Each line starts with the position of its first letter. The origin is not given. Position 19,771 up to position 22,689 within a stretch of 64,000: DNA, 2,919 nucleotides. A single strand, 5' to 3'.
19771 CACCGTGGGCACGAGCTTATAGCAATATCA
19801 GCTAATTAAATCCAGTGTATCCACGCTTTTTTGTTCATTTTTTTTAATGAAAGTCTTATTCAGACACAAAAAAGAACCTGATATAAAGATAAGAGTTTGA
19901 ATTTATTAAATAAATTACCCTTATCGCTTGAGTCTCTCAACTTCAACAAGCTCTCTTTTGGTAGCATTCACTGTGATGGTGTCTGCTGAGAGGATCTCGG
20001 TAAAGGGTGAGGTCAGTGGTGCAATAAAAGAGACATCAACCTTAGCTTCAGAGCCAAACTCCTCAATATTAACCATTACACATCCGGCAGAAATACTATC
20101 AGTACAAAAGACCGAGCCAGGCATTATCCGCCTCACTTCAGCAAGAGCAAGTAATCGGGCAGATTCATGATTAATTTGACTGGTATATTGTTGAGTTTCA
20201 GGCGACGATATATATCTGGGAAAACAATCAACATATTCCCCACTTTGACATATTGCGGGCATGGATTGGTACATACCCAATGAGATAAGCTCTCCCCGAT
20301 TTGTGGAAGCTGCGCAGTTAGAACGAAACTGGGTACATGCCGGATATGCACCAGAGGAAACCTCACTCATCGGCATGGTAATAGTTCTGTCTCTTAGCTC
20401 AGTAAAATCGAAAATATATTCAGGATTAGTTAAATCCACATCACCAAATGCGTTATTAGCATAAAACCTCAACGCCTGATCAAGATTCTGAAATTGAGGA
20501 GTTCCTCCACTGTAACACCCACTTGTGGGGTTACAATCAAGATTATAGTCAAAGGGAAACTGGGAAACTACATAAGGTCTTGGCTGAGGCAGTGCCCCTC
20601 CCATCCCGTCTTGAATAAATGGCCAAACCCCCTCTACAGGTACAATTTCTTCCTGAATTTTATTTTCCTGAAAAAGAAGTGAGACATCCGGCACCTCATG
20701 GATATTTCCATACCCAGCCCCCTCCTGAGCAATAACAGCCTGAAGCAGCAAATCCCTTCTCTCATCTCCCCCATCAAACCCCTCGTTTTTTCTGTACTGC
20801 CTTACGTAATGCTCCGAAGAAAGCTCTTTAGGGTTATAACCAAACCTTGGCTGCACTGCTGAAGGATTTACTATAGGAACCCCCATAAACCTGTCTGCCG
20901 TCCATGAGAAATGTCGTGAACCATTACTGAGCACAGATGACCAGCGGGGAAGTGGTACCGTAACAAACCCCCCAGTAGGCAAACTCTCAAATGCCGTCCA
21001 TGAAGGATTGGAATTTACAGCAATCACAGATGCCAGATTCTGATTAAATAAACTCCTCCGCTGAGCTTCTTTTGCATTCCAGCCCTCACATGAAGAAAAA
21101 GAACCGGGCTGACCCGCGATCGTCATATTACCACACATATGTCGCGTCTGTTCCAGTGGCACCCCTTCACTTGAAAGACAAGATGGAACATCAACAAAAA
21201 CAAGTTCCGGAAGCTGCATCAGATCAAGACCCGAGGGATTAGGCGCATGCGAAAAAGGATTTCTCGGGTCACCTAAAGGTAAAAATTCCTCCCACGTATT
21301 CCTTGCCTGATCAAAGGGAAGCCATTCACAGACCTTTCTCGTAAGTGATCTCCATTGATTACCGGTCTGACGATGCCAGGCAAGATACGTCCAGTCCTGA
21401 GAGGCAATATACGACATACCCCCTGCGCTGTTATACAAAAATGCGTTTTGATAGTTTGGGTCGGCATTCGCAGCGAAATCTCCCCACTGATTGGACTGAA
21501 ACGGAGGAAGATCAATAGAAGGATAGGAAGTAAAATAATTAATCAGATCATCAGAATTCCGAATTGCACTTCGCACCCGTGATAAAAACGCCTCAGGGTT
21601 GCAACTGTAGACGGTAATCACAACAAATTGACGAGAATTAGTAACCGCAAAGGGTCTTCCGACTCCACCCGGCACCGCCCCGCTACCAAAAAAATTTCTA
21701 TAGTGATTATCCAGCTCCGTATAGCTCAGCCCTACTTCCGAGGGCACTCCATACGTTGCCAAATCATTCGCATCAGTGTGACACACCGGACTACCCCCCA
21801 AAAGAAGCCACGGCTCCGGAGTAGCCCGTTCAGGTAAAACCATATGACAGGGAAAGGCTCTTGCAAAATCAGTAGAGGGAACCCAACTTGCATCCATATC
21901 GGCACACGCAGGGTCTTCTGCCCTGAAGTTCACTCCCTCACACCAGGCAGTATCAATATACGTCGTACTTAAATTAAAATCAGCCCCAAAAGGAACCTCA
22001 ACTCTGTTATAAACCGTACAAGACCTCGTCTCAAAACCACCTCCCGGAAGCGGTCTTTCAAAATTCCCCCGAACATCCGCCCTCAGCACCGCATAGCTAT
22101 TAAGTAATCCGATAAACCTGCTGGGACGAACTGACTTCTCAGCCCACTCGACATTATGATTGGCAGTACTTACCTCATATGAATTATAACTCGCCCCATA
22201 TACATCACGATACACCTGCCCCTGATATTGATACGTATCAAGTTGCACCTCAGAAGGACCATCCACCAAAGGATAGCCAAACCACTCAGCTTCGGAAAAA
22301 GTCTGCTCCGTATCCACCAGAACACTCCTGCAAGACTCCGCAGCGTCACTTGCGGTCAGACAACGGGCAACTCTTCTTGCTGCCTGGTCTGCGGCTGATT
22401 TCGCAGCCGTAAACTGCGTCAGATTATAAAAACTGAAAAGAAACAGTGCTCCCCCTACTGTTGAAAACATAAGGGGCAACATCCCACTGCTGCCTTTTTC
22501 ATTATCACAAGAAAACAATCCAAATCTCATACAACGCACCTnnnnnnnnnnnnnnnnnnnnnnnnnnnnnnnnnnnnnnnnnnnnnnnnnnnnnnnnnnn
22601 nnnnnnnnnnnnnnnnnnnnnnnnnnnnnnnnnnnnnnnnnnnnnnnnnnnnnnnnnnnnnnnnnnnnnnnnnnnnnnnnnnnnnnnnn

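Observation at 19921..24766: Orphan three-gene Tad-pseudopilin-like module in the slot upstream of the S10 operon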

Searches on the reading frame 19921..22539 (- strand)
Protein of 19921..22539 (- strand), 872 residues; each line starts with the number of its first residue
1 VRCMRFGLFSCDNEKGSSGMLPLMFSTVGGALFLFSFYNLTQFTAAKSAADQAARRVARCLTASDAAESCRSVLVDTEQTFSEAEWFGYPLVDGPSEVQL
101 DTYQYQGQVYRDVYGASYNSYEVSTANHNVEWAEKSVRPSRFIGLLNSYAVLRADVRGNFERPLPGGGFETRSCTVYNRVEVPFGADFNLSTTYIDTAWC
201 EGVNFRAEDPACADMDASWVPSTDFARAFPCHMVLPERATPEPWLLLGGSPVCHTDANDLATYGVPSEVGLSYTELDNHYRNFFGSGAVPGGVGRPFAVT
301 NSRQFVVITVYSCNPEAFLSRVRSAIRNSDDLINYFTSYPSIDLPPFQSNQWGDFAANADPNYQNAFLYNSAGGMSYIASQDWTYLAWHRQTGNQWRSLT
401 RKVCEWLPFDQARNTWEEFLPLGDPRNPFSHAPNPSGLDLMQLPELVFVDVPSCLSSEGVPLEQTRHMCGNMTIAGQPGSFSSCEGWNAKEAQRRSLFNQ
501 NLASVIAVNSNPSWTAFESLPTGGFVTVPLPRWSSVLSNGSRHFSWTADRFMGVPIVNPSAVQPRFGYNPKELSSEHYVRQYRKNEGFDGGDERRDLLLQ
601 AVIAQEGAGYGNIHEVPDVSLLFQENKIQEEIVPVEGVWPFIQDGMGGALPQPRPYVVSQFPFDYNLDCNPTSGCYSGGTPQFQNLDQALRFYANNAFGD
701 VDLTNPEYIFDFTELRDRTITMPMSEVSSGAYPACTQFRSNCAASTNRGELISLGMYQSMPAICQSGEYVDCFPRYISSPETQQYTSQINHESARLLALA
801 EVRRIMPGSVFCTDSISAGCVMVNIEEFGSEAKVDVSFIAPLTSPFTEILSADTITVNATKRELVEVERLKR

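Call 3: search_protein_families(library=pfam, proteins=[window:19921-22539:-], max_evalue=10)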
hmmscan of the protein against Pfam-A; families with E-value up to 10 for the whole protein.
window:19921-22539:- (872 aa): 0 families

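Call 4: search_protein_families(library=ncbifam, proteins=[window:19921-22539:-], max_evalue=10)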
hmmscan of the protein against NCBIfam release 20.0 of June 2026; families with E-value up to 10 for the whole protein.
window:19921-22539:- (872 aa): 0 families

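Call 7: find_related_loci(query=window:19921-22539:-, collection=genome_contigs, flank=10000)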
Query window:19921-22539:- (872 aa) in genome_contigs; peptide patterns used: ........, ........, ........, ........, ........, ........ (x = any residue, [..] = any of these).
15 stretches matched a pattern, but none encodes a relative of the query by tblastn (E <= 1e-3).

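Call 16: find_homologous_proteins(query=window:19921-22539:-, max_evalue=0.001)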
Query window:19921-22539:- (872 aa): 11 proteins with E <= 0.001 among 8000 candidates.
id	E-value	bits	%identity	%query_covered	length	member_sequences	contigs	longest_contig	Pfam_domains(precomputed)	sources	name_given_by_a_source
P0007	0.0e+0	2047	100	100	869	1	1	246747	-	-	-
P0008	0.0e+0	1338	65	99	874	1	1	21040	-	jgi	jgi:hypothetical protein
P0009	0.0e+0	1042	53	99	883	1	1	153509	-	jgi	jgi:hypothetical protein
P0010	0.0e+0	1029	53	99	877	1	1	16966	-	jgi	jgi:hypothetical protein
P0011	6.1e-212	724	42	100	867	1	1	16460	-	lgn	-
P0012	2.7e-206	706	42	99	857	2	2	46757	-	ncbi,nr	ncbi:MAG TPA: hypothetical protein PKA63_12110 [Oligoflexia bacterium]|nr:hypothetical protein [Olig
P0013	3.4e-178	613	40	100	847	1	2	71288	-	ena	-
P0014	5.6e-172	592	39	98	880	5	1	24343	-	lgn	-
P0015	5.8e-167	576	38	98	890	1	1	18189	-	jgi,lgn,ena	-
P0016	5.2e-166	572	38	99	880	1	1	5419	-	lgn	-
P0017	5.6e-157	542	37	98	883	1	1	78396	-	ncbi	-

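Call 17: find_encoding_contigs(protein=P0012, flank=10000, max_places=2)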
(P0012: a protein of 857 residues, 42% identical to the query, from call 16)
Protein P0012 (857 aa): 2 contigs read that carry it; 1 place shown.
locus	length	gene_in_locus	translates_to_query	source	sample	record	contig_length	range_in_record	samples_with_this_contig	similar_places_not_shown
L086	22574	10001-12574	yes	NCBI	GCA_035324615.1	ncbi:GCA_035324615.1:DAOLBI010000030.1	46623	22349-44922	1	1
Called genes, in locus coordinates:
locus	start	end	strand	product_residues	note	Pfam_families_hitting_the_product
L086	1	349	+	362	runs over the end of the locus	PF01699:Na_Ca_ex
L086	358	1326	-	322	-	PF13557:Phenol_MetA_deg (faint)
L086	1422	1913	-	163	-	-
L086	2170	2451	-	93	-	-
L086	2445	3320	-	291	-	PF04055:Radical_SAM, PF13186:SPASM (weak)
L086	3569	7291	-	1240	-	-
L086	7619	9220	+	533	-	-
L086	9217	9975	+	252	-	-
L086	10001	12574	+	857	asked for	-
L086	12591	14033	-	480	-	PF00875:DNA_photolyase, PF03441:FAD_binding_7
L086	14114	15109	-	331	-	PF20030:bpMoxR (faint), PF07728:AAA_5 (faint), PF07726:AAA_3, PF17863:AAA_lid_2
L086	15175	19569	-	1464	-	PF01841:Transglut_core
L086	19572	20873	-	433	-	-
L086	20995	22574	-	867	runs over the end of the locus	PF13086:AAA_11, PF13604:AAA_30 (faint), PF13087:AAA_12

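Call 18: find_encoding_contigs(protein=P0013, flank=10000, max_places=2)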
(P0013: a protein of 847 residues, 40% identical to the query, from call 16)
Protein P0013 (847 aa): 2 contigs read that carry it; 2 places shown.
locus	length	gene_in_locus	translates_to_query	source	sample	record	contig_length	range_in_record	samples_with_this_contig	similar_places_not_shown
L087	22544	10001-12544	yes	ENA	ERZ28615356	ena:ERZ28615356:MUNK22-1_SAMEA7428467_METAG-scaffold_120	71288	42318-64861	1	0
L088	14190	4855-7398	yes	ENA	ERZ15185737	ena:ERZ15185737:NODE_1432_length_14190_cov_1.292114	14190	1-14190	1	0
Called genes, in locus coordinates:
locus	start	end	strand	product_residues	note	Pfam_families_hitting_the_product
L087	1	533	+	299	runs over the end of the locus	-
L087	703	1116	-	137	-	PF01850:PIN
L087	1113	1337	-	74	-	PF04014:MazE_antitoxin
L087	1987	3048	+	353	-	-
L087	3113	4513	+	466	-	-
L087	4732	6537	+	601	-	-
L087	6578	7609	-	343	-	-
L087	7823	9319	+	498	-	-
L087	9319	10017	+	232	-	-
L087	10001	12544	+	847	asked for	-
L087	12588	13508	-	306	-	PF01266:DAO (faint)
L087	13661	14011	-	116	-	-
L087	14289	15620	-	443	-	PF00587:tRNA-synt_2b, PF03129:HGTP_anticodon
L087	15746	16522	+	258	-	PF04452:Methyltrans_RNA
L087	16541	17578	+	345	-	PF00140:Sigma70_r1_2, PF04542:Sigma70_r2, PF04545:Sigma70_r4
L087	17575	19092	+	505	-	PF01551:Peptidase_M23 (weak)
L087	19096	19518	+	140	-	PF03100:CcmE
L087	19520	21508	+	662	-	PF01578:Cytochrom_C_asm, PF16327:CcmF_C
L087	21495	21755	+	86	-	-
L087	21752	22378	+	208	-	PF02463:SMC_N (faint), PF00005:ABC_tran, PF13304:AAA_21 (faint)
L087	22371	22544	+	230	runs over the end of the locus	PF01061:ABC2_membrane (weak), PF03379:CcmB (weak)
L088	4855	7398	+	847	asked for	-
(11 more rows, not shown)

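Call 19: find_encoding_contigs(protein=P0017, flank=10000, max_places=2)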
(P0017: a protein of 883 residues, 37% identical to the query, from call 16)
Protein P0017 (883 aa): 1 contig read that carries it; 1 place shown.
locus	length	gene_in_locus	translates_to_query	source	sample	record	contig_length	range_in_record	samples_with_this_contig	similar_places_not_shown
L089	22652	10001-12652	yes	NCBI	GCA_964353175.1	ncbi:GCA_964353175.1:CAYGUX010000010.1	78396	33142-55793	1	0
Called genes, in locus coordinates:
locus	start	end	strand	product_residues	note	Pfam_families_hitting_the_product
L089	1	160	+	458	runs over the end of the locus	PF06347:SH3_4 (weak), PF08239:SH3_3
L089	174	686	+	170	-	PF01551:Peptidase_M23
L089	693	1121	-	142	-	PF02657:SufE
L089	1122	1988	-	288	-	PF00581:Rhodanese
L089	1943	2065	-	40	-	-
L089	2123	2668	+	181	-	PF00578:AhpC-TSA, PF08534:Redoxin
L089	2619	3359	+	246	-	-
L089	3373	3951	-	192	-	-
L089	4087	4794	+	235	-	PF14344:DUF4397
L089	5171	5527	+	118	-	PF00076:RRM_1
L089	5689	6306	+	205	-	PF00160:Pro_isomerase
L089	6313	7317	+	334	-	PF11383:DUF3187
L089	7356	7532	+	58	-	PF03884:YacG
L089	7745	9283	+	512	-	-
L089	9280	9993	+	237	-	-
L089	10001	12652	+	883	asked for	-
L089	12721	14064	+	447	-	PF00909:Ammonium_transp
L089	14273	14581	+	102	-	PF00338:Ribosomal_S10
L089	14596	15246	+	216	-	PF00297:Ribosomal_L3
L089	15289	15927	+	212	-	PF00573:Ribosomal_L4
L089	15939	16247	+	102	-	PF00276:Ribosomal_L23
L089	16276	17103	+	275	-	PF00181:Ribosomal_L2_N, PF03947:Ribosomal_L2_C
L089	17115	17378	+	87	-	PF00203:Ribosomal_S19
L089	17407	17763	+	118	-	PF00237:Ribosomal_L22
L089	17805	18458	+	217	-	PF07650:KH_2, PF00189:Ribosomal_S3_C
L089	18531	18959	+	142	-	PF00252:Ribosomal_L16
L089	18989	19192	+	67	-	PF00831:Ribosomal_L29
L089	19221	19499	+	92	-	PF00366:Ribosomal_S17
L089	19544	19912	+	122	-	PF00238:Ribosomal_L14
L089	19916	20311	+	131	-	PF17136:ribosomal_L24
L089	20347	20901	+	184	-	PF00281:Ribosomal_L5, PF00673:Ribosomal_L5_C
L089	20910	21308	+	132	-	PF00410:Ribosomal_S8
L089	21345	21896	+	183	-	PF00347:Ribosomal_L6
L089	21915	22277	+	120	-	PF00861:Ribosomal_L18p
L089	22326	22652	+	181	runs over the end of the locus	PF00333:Ribosomal_S5, PF03719:Ribosomal_S5_C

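Call 23: search_protein_families(library=pfam, proteins=[L086:7619-9220:+, L087:7823-9319:+, L089:7745-9283:+, L086:9217-9975:+, L087:9319-10017:+, L089:9280-9993:+], max_evalue=1)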
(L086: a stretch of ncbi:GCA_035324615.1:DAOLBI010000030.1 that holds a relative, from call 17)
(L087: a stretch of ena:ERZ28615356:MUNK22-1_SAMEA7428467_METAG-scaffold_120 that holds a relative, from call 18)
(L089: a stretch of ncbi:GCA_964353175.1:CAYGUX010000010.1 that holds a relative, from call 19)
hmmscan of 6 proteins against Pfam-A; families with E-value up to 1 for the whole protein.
L086:7619-9220:+ (533 aa): 1 family
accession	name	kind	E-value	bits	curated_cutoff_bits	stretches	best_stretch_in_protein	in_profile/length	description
PF13400.11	Tad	-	0.014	16.1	22.3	1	30-76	1-46/47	Putative Flp pilus-assembly TadE/G-like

L087:7823-9319:+ (498 aa): 1 family
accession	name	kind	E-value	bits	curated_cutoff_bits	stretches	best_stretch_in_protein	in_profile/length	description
PF13400.11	Tad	-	0.0027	18.4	22.3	1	9-47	1-38/47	Putative Flp pilus-assembly TadE/G-like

L089:7745-9283:+ (512 aa): 2 families
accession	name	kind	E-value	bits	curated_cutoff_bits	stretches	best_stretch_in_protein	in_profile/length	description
PF13400.11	Tad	-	0.00039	21.1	22.3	1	16-55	1-39/47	Putative Flp pilus-assembly TadE/G-like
PF21434.3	TerS_N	-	0.13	12.7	27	1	449-470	9-30/50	Phage G20C small terminase, N-terminal domain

L086:9217-9975:+ (252 aa): 1 family
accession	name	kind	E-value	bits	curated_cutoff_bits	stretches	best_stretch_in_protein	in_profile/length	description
PF07811.17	TadE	-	0.006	17.1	22.9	1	34-72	3-41/43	TadE-like protein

L087:9319-10017:+ (232 aa): 4 families
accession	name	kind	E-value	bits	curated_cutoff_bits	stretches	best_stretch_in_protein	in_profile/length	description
PF07811.17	TadE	-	7.6e-06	26.4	22.9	1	14-52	4-42/43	TadE-like protein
PF20923.2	COMMD9_HN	-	0.055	14.2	27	1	46-96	2-51/75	COMMD9, helical N-terminal domain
PF09581.16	Spore_III_AF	-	0.062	13.8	28.3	1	46-129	78-154/185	Stage III sporulation protein AF (Spore_III_AF)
PF19344.4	TetR_C_32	-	0.075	13.6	27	1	68-114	44-87/139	Tetracyclin repressor-like, C-terminal domain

L089:9280-9993:+ (237 aa): 1 family
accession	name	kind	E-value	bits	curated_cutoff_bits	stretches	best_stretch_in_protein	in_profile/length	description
PF07811.17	TadE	-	0.0092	16.5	22.9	1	17-52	6-41/43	TadE-like protein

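Call 24: search_protein_families(library=pfam, proteins=[P0008, P0009, P0011, P0012, P0013, P0014, P0015, P0017], max_evalue=1)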
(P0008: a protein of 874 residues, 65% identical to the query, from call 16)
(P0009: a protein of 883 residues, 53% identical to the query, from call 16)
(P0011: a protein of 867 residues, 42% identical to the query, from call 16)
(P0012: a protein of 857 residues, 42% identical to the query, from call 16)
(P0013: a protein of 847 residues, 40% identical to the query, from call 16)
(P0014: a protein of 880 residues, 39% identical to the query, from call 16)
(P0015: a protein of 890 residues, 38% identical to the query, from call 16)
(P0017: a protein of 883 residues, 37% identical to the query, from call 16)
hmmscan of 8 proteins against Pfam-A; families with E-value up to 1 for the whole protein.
P0008 (874 aa): 0 families

P0009 (883 aa): 0 families

P0011 (867 aa): 0 families

P0012 (857 aa): 0 families

P0013 (847 aa): 2 families
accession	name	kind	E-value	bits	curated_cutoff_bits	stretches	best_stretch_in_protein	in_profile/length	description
PF21422.2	NP_C_Orthomyx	-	0.0037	17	27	1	484-565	87-167/200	Orthomyxovirus nucleoprotein, C-terminal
PF22625.2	ECR1_N_2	-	0.88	9.9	27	0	254-280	7-35/51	Exosome RNA binding protein RRP4 N-terminal domain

P0014 (880 aa): 0 families

P0015 (890 aa): 0 families

P0017 (883 aa): 1 family
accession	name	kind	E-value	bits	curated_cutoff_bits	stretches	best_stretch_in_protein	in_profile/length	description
PF22704.2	CBM13-like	-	0.19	12.4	30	1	720-776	17-74/82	Alpha-galactosidase, CBM13 domain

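Call 51: predict_structure(alignment_id=A2)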
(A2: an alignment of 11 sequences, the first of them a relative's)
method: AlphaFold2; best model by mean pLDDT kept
length: 869 residues; sequences in the alignment: 11
mean_pLDDT: 78.1   pTM: 0.49
mean pLDDT of the five models: 78.1, 74.3, 69.9, 69.9, 56.9
residues with pLDDT >= 90: 216; 70-90: 446; 50-70: 139; < 50: 68
segments of 3 or more residues with pLDDT < 50: 1-36, 72-78, 371-373, 430-433, 740-743, 775-782, 866-869
pLDDT, mean of each block of 10 residues (from residue 1): 29 33 42 52 79 78 61 47 73 82 92 93 94 93 88 88 85 84 68 79 84 85 77 63 82 80 76 85 69 76 89 93 89 65 57 75 68 54 80 85 89 77 64 57 92 91 91 89 94 95 88 89 93 91 88 91 91 91 76 90 77 80 91 90 87 81 72 74 91 89 90 90 74 77 60 79 75 54 67 84 77 78 76 79 63 80 54
secondary structure, 60 per line:
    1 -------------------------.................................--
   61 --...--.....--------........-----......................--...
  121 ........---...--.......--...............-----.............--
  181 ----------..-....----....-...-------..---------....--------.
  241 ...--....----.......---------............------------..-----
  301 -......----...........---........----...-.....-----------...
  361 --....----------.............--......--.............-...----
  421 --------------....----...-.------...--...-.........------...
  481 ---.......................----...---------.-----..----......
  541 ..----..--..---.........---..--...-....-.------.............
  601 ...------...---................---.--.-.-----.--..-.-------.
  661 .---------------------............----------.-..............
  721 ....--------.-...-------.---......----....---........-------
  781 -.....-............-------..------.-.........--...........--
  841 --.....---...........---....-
elements in order (helices of 4 or more, strands of 3 or more residues): H26-58 E68-72 E81-88 E94-115 E118-128 E132-134 E137-143 E146-160 E166-178 H194-197 H202-205 E228-231 H240-243 E246-249 H254-260 H270-281 E302-307 H312-322 H326-333 H342-346 E363-366 E380-389 E392-397 E400-405 H406-412 H435-438 E443-445 E454-456 E463-471 H484-506 E535-542 E559-561 E576-579 H588-603 H616-619 E620-631 H683-694 E707-720 H721-724 E735-737 E749-754 H759-762 E766-773 E782-786 H788-799 E817-825 E828-838 H843-847 E851-861 H865-868

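Call 53: search_protein_representatives(alignment_id=A2)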
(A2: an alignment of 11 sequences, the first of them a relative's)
Query: 11 sequences, 867 profile positions. Proteins with E-value up to 0.001 (for the whole library): 112; up to 1e-10: 88; up to 1e-30: 39. The best 112 are listed.
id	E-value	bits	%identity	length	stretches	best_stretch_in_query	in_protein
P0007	0.0e+00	1323.1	-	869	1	11-866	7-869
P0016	0.0e+00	1304.9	-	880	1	1-866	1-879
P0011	0.0e+00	1262.5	-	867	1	1-866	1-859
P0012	0.0e+00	1212.1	-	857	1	11-866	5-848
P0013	0.0e+00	1195.0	-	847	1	12-865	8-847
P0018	2.5e-279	945.7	-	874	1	10-865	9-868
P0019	4.9e-119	415.3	-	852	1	12-862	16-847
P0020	4.9e-112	392.2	-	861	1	22-862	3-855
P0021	3.6e-105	369.5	-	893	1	5-861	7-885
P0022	4.2e-97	342.8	-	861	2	10-540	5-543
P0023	8.6e-84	298.7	-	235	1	25-188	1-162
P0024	3.2e-76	273.7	-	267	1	637-866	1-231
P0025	4.7e-76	273.1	-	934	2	534-856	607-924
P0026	1.3e-75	271.6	-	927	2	524-849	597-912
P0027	1.1e-66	242.2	-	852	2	13-428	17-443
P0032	3.6e-55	204.0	-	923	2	591-861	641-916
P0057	2.7e-26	108.5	-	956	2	15-161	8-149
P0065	6.8e-23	97.3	-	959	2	11-185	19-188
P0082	9.2e-18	80.3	-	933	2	31-138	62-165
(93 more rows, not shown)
